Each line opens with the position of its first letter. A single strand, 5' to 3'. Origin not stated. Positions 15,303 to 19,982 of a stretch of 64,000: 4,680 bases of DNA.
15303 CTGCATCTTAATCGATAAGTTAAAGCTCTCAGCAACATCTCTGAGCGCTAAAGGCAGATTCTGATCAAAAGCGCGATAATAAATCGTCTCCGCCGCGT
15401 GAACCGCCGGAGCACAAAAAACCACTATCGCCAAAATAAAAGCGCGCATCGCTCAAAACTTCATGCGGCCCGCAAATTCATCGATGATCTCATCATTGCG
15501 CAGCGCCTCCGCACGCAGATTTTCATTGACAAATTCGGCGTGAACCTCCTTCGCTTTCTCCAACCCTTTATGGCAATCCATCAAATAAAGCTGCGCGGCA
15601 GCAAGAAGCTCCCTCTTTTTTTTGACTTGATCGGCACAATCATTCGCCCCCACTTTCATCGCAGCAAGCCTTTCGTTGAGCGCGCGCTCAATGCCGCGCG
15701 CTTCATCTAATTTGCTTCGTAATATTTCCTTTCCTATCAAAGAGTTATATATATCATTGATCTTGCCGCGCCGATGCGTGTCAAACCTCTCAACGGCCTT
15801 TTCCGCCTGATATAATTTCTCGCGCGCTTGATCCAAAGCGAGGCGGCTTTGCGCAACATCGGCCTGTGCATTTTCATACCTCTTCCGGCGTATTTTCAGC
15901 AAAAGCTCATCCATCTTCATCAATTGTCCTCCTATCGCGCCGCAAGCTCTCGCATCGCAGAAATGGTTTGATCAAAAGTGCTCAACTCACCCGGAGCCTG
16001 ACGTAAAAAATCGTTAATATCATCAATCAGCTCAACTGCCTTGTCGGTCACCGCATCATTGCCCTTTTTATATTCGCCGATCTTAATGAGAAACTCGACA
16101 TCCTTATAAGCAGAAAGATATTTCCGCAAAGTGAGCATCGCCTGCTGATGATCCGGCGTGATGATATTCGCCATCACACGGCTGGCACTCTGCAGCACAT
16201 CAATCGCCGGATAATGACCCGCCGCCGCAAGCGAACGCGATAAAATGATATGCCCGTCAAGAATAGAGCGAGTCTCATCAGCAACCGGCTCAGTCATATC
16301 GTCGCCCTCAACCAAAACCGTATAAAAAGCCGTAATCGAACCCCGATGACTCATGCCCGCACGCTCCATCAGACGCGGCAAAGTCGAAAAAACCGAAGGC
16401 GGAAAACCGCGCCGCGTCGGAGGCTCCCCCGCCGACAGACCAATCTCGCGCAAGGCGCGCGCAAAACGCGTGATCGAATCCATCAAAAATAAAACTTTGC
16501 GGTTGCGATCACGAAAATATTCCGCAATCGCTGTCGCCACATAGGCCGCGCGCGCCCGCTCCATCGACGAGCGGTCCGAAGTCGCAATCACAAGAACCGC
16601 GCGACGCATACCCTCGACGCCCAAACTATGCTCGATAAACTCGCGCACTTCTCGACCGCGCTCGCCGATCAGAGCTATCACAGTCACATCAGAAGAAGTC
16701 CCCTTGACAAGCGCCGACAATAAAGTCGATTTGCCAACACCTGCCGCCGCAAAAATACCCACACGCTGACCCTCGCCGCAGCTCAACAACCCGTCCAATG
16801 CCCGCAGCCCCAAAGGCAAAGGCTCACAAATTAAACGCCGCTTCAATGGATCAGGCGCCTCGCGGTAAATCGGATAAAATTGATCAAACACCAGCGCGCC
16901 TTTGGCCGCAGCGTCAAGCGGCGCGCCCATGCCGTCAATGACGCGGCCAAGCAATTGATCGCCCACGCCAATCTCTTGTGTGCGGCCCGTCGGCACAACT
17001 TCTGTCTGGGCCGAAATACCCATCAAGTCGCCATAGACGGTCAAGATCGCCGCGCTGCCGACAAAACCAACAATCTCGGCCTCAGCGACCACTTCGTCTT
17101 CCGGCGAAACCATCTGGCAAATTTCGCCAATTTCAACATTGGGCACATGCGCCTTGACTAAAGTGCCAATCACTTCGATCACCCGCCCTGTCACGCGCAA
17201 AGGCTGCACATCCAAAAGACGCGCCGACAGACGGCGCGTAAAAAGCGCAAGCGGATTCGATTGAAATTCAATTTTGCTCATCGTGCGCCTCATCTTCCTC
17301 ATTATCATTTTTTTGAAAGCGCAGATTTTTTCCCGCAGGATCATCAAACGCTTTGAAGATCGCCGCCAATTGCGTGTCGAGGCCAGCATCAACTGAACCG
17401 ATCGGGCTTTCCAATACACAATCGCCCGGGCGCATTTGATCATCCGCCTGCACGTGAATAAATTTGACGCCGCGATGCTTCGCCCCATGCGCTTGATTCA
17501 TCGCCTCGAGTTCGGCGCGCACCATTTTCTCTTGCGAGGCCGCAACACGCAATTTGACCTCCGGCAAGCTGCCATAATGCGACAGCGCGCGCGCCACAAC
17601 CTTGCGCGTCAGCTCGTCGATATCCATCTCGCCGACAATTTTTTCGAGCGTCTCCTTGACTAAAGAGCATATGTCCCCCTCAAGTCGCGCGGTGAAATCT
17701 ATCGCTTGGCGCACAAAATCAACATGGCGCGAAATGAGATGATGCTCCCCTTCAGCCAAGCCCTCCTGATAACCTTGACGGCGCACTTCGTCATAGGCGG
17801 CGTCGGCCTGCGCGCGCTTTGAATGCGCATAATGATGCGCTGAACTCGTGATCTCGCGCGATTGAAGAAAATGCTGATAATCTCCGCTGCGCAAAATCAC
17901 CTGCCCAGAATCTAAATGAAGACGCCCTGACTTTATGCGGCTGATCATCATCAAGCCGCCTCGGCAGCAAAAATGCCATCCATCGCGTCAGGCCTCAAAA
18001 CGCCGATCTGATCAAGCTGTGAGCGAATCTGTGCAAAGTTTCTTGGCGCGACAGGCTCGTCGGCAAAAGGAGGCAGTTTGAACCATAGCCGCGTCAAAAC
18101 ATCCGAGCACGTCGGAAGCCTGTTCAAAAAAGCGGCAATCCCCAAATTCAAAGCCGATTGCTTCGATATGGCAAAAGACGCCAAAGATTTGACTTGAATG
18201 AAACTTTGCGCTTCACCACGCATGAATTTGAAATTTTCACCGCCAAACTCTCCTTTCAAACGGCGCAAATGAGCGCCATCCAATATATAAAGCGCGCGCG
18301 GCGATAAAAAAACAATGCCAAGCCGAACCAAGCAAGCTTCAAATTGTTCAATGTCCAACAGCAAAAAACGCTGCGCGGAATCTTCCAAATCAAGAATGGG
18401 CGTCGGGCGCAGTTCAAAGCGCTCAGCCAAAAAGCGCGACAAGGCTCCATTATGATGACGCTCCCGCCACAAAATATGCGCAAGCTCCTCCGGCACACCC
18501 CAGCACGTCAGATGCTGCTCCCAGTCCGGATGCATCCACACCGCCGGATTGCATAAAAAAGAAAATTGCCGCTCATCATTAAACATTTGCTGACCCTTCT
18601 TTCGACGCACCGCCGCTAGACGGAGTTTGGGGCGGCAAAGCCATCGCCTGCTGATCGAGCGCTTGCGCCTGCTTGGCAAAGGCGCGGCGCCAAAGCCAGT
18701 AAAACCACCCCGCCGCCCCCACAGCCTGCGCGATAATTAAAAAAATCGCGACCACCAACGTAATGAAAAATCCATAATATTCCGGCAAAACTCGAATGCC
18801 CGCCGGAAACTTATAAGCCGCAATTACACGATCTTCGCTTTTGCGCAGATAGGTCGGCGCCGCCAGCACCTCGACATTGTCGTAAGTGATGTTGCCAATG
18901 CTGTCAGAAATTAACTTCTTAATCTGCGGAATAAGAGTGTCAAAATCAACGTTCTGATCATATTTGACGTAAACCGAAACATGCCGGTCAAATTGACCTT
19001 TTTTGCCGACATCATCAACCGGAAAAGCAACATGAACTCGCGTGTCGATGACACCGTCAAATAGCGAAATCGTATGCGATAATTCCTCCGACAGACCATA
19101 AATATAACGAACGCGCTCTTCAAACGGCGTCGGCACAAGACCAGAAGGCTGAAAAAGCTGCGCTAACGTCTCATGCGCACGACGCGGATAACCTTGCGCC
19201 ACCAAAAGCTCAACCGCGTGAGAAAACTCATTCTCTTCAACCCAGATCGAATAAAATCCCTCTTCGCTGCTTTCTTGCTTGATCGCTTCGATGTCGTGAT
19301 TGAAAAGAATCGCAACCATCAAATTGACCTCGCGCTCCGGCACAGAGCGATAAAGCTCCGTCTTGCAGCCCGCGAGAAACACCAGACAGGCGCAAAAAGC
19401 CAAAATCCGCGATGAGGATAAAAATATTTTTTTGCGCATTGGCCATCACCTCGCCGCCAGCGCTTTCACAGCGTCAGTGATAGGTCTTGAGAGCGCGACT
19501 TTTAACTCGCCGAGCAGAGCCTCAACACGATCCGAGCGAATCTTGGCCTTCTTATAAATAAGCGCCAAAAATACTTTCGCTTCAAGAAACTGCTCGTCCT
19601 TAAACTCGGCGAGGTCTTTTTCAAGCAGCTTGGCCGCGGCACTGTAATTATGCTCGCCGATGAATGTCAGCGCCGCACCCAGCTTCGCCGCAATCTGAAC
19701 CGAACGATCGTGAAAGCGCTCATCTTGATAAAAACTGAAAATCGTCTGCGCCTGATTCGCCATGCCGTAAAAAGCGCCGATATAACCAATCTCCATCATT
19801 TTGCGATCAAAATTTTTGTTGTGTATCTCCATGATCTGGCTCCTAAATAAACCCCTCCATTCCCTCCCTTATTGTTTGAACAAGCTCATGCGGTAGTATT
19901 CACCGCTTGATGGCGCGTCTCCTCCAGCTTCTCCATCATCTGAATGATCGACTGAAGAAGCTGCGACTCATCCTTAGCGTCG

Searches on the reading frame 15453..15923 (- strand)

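Call 16: search_protein_families(library=pfam, proteins=[window:15453-15923:-], max_evalue=0.1)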
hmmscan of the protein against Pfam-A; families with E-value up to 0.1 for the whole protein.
window:15453-15923:- (156 aa): 6 families
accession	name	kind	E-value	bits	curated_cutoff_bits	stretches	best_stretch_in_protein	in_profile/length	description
PF07321.17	YscO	-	1.3e-12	48.4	28.8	1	7-142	3-138/149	Type III secretion protein YscO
PF16789.10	YscO-like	-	2.2e-09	38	27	1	7-150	8-150/161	YscO-like protein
PF02050.21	FliJ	-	0.0016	19.1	28.4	1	93-153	61-121/123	Flagellar FliJ protein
PF06651.16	DUF1163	-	0.021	15.4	21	0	95-121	8-34/68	Protein of unknown function (DUF1163)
PF04010.18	DUF357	-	0.062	13.7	29.4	0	80-129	4-53/73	Protein of unknown function (DUF357)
PF02970.22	TBCA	-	0.093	13.5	30.3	1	83-142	31-88/99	Tubulin binding cofactor A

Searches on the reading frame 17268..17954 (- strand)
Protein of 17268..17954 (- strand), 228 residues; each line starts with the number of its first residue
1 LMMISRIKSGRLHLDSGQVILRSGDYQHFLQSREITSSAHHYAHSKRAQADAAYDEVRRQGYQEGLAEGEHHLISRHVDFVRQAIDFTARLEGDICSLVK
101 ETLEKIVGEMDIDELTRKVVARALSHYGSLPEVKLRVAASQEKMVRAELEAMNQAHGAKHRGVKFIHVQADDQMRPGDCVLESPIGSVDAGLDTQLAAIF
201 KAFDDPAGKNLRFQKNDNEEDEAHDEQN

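Call 59: search_protein_families(library=pfam, proteins=[window:17268-17954:-], max_evalue=0.1)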
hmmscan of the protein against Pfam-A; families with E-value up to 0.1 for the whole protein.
window:17268-17954:- (228 aa): 2 families
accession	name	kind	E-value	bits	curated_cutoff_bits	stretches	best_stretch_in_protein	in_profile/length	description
PF06635.17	T3SS_SCTL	-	1.9e-09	37.8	23.3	1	38-203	38-198/206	Type 3 secretion system stator protein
PF02108.21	FliH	-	2.6e-07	31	24.1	1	87-198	21-127/128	Flagellar assembly protein FliH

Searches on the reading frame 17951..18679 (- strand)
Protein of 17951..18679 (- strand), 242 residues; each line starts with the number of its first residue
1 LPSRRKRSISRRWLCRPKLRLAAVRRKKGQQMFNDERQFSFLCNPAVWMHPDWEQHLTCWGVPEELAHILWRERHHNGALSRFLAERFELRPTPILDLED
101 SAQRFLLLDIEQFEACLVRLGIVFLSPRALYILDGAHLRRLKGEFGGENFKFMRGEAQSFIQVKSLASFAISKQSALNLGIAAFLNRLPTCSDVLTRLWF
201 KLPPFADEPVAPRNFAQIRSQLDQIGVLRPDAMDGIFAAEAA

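Call 16: search_protein_families(library=pfam, proteins=[window:17951-18679:-], max_evalue=0.1)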
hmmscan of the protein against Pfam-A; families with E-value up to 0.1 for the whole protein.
window:17951-18679:- (242 aa): 2 families
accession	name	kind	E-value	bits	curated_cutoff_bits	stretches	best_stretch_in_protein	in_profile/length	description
PF13327.11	T3SS_LEE_assoc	-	7.5e-05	23.2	25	1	43-204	8-162/162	Type III secretion system subunit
PF06578.17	YscK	-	0.00048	20.1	22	1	39-157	5-115/209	YOP proteins translocation protein K (YscK)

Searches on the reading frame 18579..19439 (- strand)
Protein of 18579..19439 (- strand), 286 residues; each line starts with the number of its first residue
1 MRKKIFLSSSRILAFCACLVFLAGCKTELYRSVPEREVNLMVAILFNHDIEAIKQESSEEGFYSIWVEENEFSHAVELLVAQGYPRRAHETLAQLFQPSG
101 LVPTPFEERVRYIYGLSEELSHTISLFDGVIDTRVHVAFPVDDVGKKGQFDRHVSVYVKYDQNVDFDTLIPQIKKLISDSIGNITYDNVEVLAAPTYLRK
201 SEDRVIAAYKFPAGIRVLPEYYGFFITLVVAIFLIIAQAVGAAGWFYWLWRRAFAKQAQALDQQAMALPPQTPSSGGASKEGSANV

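Call 16: search_protein_families(library=pfam, proteins=[window:18579-19439:-], max_evalue=0.1)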
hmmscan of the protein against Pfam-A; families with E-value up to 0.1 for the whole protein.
window:18579-19439:- (286 aa): 2 families
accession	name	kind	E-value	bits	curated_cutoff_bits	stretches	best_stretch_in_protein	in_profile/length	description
PF01514.23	YscJ_FliF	-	3.5e-19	69.8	24.4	1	27-192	7-170/179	Secretory protein of YscJ/FliF family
PF14316.11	DUF4381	-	0.055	14.2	27.2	0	212-263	9-54/145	Domain of unknown function (DUF4381)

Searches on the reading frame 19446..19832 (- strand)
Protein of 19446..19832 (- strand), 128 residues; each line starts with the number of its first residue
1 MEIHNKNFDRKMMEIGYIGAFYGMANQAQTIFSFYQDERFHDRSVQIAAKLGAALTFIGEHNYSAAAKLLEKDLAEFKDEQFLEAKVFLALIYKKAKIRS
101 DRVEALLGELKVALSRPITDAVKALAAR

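Call 17: search_protein_families(library=pfam, proteins=[window:19446-19832:-], max_evalue=0.1)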
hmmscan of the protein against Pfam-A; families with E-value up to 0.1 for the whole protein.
window:19446-19832:- (128 aa): 1 family
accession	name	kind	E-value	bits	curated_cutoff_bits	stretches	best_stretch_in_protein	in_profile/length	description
PF10602.15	RPN7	-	0.046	13.8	29.6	1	38-103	104-169/174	26S proteasome subunit RPN7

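Call 59: search_protein_families(library=pfam, proteins=[window:19446-19832:-], max_evalue=0.1)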
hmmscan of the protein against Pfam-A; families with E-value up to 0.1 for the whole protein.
window:19446-19832:- (128 aa): 1 family
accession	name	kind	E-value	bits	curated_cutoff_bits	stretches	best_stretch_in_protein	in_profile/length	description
PF10602.15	RPN7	-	0.046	13.8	29.6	1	38-103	104-169/174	26S proteasome subunit RPN7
